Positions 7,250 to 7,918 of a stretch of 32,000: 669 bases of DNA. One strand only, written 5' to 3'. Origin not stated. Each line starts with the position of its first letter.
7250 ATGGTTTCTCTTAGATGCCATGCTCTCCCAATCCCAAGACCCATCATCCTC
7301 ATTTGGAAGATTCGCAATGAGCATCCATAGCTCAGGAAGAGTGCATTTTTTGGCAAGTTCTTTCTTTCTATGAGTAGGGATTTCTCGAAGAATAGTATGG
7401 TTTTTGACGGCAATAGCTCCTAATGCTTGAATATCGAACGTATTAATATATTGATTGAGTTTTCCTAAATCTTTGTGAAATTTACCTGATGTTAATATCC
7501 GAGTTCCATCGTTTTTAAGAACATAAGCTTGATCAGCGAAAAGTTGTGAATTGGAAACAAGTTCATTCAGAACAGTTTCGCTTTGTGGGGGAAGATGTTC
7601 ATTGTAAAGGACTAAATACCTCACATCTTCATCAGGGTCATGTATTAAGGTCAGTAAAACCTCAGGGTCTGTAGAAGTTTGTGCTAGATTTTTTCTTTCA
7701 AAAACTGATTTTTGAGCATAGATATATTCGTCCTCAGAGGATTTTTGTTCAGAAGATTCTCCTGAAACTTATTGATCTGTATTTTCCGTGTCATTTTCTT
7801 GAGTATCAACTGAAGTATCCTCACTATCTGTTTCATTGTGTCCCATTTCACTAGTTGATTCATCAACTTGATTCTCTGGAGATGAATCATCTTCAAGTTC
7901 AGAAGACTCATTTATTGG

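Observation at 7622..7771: A single in-frame TAA separates the CAP-domain ORF from the solenoid ORF; the interval looks coding and has no canonical start codon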

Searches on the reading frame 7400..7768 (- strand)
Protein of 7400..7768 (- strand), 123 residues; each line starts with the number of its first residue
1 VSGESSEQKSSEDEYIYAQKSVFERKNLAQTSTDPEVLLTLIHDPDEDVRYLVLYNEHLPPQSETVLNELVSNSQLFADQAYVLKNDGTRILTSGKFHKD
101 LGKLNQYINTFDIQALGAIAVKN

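Call 18: search_protein_families(library=pfam, proteins=[window:7400-7768:-], max_evalue=1)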
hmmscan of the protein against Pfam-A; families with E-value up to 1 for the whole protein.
window:7400-7768:- (123 aa): 2 families
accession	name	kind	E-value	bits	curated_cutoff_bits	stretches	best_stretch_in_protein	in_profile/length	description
PF01816.23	LRV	-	0.00027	21.6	21.6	1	25-46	4-26/26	Leucine rich repeat variant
PF02985.28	HEAT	-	0.091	13.5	23.5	1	37-55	4-22/31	HEAT repeat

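Call 41: search_solved_structures(query=window:7400-7768:-, max_evalue=1, show_alignments=3)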
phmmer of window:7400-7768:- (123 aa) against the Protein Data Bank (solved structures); distinct sequences matched with E-value up to 1: 1.
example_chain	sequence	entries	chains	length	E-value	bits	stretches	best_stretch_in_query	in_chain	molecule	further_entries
1lrv_A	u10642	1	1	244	0.043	17.4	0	20-60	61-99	LEUCINE-RICH REPEAT VARIANT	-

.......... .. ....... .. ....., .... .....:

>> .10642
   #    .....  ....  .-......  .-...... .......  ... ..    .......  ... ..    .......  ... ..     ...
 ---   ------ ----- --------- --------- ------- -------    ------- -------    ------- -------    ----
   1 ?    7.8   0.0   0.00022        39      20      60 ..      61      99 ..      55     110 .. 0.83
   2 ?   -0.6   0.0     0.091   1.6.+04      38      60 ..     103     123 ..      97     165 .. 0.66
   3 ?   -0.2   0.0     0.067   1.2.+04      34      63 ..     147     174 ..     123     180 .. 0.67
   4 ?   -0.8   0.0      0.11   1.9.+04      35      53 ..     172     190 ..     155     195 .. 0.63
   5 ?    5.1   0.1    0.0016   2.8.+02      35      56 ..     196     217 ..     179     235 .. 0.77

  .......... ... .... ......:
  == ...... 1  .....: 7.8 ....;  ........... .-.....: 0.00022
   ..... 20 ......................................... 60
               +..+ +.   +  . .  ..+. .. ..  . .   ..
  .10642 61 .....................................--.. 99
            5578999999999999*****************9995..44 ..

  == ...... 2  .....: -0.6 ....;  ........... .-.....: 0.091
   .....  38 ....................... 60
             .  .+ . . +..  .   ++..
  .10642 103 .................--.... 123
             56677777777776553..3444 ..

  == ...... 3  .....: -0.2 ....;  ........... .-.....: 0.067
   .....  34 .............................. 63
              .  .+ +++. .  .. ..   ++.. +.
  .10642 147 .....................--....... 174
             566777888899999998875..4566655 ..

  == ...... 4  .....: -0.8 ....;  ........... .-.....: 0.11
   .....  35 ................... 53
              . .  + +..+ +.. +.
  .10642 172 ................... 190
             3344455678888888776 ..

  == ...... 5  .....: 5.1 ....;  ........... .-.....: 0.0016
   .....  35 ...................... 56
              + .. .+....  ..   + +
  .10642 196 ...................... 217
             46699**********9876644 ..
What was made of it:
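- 7625..7726 (-): Codons 15-48 (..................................): N-terminal cap and first half of LRV repeat 1. PDB entry 1LRV aligns to residues 20-60 (call 41).
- Closest known: Leucine-rich repeat variant. Same: 1LRV is the only PDB sequence match (call 41).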
